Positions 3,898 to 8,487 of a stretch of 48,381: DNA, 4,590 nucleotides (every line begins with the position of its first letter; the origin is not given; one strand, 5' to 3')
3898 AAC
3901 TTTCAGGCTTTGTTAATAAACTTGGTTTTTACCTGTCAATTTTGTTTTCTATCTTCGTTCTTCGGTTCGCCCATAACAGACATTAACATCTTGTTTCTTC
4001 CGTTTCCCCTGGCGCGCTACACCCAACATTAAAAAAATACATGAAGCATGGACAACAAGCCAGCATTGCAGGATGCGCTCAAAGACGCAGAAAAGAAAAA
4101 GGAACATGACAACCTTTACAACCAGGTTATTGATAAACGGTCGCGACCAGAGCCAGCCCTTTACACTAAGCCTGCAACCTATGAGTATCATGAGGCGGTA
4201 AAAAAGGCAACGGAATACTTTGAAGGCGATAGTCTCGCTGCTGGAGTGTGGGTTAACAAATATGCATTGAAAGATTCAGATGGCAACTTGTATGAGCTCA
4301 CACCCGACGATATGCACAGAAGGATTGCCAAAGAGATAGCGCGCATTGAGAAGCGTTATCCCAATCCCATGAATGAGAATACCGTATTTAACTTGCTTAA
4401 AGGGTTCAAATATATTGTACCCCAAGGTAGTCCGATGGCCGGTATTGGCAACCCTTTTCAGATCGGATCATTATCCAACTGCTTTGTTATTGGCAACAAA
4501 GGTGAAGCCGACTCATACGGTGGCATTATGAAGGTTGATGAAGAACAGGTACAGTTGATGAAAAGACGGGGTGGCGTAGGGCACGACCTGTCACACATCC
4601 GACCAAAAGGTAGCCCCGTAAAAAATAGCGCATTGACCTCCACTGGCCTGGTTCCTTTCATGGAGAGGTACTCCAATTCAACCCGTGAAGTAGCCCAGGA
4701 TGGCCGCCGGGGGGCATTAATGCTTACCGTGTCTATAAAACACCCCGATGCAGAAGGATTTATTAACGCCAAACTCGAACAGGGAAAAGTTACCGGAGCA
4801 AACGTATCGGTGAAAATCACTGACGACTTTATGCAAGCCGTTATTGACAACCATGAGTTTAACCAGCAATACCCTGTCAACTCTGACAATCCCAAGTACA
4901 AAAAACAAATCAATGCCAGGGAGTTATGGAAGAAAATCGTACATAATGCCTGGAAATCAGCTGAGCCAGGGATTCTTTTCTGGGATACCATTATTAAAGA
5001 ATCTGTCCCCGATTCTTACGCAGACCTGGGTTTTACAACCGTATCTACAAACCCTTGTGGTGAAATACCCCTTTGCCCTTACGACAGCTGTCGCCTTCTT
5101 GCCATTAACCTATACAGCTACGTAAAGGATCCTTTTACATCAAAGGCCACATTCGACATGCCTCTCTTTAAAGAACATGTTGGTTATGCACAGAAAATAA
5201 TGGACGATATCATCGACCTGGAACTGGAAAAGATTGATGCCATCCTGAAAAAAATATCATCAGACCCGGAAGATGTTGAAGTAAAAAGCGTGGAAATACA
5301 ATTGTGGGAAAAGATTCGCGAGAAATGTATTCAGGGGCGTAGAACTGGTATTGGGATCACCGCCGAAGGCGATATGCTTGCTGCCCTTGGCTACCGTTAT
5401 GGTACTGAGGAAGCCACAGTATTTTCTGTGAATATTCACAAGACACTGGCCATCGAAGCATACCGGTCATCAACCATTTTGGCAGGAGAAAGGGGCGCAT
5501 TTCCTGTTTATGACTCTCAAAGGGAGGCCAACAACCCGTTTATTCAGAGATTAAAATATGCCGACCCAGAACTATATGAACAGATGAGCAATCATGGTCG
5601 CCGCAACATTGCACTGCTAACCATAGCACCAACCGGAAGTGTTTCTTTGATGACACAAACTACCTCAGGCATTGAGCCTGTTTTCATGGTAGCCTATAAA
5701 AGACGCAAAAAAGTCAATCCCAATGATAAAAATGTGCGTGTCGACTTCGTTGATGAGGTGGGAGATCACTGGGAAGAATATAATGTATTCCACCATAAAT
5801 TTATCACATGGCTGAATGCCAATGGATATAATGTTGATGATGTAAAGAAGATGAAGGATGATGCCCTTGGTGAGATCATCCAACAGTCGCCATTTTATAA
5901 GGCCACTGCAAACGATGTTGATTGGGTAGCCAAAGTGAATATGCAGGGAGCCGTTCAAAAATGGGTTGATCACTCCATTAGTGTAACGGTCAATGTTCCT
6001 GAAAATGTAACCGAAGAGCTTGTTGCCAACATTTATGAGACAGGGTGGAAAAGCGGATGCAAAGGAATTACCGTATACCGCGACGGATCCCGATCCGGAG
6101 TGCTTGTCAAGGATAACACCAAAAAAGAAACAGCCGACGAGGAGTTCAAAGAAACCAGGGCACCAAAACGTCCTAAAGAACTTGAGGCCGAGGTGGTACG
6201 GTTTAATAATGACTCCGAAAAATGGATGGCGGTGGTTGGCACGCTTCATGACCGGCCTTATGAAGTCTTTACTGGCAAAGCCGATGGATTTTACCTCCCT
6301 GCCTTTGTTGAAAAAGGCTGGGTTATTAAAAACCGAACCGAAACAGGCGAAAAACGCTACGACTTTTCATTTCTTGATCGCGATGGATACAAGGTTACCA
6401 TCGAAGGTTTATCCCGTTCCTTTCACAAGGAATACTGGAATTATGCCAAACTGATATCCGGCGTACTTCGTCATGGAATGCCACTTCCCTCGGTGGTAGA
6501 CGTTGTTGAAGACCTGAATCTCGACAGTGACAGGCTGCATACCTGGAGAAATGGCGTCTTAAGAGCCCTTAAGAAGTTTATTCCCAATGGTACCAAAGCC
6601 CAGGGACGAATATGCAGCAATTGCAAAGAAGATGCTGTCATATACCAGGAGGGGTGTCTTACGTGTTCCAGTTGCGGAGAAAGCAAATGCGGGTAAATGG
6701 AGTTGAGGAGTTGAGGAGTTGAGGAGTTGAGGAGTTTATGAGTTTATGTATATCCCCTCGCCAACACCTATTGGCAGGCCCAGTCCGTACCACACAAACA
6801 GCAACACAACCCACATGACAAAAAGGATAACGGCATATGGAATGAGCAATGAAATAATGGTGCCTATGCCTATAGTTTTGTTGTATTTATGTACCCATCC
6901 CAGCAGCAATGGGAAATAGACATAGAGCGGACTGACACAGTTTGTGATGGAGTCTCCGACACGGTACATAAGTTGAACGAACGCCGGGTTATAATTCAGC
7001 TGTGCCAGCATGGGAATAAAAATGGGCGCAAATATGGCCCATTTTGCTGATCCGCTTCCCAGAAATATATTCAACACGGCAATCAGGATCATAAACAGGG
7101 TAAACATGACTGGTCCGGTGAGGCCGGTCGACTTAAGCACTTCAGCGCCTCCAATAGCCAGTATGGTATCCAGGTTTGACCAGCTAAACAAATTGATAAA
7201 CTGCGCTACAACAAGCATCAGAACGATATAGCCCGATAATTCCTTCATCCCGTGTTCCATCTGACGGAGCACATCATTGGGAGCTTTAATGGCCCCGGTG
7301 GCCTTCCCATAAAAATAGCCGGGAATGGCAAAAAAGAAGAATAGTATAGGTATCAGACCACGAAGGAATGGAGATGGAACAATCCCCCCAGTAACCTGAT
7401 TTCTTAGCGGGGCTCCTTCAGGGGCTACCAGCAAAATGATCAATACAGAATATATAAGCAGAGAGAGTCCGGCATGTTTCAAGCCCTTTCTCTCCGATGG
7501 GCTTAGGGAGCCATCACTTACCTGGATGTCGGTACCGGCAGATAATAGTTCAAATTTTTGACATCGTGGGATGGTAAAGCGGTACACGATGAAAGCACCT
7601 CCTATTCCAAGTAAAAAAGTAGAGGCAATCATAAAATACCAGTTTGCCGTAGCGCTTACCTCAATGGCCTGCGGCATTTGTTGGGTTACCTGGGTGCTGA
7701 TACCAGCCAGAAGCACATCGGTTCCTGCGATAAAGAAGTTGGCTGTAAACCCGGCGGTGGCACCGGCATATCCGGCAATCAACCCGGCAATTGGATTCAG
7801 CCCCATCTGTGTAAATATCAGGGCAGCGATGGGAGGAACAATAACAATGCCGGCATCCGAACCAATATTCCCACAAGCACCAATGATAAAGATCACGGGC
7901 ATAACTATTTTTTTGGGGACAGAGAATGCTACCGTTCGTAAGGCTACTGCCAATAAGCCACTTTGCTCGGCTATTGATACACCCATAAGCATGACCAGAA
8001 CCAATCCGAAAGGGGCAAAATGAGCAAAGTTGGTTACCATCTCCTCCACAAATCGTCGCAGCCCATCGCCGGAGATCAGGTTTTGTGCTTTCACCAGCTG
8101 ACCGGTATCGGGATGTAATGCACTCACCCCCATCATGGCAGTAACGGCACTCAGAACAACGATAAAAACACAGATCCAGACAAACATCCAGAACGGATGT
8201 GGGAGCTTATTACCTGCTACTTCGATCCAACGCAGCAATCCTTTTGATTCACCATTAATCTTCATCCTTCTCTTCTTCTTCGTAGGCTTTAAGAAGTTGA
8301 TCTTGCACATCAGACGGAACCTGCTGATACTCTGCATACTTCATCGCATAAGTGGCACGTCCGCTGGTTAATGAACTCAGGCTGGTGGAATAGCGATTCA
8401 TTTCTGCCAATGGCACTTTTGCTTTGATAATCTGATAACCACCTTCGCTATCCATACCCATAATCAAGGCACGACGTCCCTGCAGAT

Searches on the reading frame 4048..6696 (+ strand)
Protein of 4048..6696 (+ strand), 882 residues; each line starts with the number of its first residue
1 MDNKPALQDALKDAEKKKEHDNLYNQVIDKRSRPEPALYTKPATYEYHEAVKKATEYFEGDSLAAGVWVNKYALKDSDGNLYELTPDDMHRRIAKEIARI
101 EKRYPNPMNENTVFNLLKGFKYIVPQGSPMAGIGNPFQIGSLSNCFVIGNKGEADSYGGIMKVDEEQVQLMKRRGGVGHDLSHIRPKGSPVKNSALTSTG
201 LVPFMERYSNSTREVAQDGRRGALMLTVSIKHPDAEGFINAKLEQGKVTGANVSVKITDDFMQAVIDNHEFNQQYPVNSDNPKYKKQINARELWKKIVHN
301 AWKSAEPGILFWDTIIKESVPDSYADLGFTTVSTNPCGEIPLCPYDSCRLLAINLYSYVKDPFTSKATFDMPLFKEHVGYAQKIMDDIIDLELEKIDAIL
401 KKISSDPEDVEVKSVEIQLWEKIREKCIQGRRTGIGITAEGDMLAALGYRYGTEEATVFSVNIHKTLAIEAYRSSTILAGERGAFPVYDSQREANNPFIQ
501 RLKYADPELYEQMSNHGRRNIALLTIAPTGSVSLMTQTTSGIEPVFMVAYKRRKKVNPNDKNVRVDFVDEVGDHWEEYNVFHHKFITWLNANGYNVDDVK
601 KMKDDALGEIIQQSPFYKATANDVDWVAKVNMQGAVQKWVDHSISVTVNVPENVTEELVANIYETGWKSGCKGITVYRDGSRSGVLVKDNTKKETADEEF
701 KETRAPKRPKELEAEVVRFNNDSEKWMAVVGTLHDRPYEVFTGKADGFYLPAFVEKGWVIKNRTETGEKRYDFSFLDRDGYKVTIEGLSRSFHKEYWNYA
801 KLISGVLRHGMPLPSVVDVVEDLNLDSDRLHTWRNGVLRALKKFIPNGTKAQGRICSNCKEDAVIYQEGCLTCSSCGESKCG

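Call 77: search_protein_families(library=pfam, proteins=[window:4048-6696:+], max_evalue=0.00001)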
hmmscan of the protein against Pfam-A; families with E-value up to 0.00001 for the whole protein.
window:4048-6696:+ (882 aa): 2 families
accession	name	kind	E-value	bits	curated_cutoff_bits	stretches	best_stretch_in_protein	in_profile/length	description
PF02867.20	Ribonuc_red_lgC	-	2.7e-91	307.2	23.9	1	143-677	1-523/523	Ribonucleotide reductase, barrel domain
PF00317.26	Ribonuc_red_lgN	-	1.4e-07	31.9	28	1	61-125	4-65/77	Ribonucleotide reductase, all-alpha domain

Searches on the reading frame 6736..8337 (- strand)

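Call 77: search_protein_families(library=pfam, proteins=[window:6736-8337:-], max_evalue=0.00001)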
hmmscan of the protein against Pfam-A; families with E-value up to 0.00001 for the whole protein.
window:6736-8337:- (533 aa): 2 families
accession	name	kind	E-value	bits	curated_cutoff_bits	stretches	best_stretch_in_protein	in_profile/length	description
PF03806.19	ABG_transport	-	3.3e-165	550.6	27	1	34-528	2-499/502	AbgT putative transporter family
PF03606.21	DcuC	-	8e-08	31.7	23.1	1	145-473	120-421/461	C4-dicarboxylate anaerobic carrier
